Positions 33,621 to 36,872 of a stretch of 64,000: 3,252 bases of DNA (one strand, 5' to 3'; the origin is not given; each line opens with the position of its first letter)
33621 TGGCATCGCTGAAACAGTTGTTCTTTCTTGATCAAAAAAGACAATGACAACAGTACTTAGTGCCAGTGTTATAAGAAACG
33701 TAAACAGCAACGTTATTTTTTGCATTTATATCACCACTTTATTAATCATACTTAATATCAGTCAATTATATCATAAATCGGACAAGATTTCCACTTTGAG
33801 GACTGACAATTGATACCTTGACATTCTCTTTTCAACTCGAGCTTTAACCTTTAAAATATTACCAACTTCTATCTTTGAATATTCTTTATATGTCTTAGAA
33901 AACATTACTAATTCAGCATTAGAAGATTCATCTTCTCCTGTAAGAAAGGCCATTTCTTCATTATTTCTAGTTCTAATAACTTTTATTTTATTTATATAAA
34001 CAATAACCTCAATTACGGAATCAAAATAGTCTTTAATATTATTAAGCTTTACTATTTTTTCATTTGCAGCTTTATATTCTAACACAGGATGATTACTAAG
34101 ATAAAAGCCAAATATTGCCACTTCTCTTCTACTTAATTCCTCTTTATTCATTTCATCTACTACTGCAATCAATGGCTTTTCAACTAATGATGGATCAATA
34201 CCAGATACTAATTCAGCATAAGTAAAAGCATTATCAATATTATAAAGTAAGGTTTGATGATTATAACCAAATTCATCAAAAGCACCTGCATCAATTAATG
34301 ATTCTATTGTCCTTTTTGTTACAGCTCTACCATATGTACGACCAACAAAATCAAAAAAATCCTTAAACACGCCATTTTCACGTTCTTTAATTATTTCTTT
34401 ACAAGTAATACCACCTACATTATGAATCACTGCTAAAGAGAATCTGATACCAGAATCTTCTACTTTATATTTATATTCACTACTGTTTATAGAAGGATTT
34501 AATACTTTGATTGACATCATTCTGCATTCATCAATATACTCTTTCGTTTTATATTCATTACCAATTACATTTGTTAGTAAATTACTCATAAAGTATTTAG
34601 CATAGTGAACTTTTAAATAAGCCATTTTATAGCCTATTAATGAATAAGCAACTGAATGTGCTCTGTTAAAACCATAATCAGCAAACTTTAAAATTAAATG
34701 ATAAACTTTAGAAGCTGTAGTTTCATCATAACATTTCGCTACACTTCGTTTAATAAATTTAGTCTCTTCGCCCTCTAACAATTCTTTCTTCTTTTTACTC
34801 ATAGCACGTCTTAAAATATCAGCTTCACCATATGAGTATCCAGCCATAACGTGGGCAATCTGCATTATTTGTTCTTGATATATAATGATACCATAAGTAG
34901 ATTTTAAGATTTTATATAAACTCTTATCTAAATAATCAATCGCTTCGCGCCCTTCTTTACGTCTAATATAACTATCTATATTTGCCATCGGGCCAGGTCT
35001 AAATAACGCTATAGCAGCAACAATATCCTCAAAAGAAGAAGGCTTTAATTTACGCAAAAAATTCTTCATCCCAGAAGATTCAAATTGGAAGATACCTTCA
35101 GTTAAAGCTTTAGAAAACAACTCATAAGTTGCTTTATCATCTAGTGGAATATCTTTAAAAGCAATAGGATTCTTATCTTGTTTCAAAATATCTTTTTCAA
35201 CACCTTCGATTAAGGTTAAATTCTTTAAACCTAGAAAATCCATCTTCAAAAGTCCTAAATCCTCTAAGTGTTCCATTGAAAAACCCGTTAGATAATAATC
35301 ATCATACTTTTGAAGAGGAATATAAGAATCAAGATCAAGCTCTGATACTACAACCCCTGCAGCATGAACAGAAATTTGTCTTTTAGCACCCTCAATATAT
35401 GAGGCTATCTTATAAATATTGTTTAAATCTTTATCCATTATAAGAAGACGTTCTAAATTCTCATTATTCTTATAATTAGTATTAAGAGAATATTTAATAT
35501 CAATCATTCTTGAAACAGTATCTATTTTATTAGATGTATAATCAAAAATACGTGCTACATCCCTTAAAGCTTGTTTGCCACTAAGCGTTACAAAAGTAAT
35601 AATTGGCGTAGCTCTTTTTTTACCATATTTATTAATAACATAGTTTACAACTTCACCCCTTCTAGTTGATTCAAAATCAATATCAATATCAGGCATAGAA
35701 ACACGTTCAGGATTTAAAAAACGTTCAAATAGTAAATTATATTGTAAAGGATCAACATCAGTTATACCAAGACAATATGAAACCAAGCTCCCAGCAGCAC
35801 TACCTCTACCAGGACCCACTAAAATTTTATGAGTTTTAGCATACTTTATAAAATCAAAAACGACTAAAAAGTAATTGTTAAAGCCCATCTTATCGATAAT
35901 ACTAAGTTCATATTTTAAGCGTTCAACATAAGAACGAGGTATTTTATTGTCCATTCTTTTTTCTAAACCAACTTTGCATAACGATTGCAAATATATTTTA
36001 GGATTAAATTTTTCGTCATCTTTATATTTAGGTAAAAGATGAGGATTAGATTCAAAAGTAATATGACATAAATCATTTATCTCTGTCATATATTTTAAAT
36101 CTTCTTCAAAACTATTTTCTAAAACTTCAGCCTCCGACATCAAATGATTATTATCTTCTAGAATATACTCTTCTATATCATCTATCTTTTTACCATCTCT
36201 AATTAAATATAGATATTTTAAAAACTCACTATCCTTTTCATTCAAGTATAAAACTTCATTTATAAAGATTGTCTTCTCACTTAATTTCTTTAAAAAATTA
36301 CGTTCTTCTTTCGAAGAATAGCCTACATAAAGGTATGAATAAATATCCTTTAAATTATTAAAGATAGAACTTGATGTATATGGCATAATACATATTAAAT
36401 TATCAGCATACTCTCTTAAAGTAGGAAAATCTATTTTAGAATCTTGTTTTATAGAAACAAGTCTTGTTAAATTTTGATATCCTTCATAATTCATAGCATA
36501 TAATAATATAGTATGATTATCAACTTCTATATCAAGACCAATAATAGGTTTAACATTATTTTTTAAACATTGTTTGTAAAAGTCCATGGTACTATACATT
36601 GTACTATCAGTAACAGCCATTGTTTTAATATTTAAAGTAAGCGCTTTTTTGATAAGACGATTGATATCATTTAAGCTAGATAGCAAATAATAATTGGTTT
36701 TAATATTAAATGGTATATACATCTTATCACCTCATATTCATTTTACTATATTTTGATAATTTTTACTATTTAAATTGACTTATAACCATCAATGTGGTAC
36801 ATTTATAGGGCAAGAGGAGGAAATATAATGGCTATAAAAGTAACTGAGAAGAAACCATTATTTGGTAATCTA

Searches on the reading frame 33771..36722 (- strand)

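Call 33: search_protein_families(library=pfam, proteins=[window:33771-36722:-], max_evalue=0.00001)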
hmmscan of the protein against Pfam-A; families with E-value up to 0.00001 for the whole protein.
window:33771-36722:- (983 aa): 5 families
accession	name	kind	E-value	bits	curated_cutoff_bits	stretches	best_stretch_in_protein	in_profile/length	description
PF07733.18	DNA_pol3_alpha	-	1.8e-96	323.2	23.9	1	244-498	2-260/260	Bacterial DNA polymerase III alpha NTPase domain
PF17657.6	DNA_pol3_finger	-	9.5e-63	210.9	22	1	501-662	1-164/166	Bacterial DNA polymerase III alpha subunit finger domain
PF14579.12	HHH_6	-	1.7e-25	89.5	25.6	1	738-825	2-90/90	Helix-hairpin-helix motif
PF02811.25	PHP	-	1.5e-21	77.9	26.4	1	7-122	4-131/164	PHP domain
PF01336.31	tRNA_anti-codon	-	9.3e-10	38.8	27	1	915-980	7-75/75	OB-fold nucleic acid binding domain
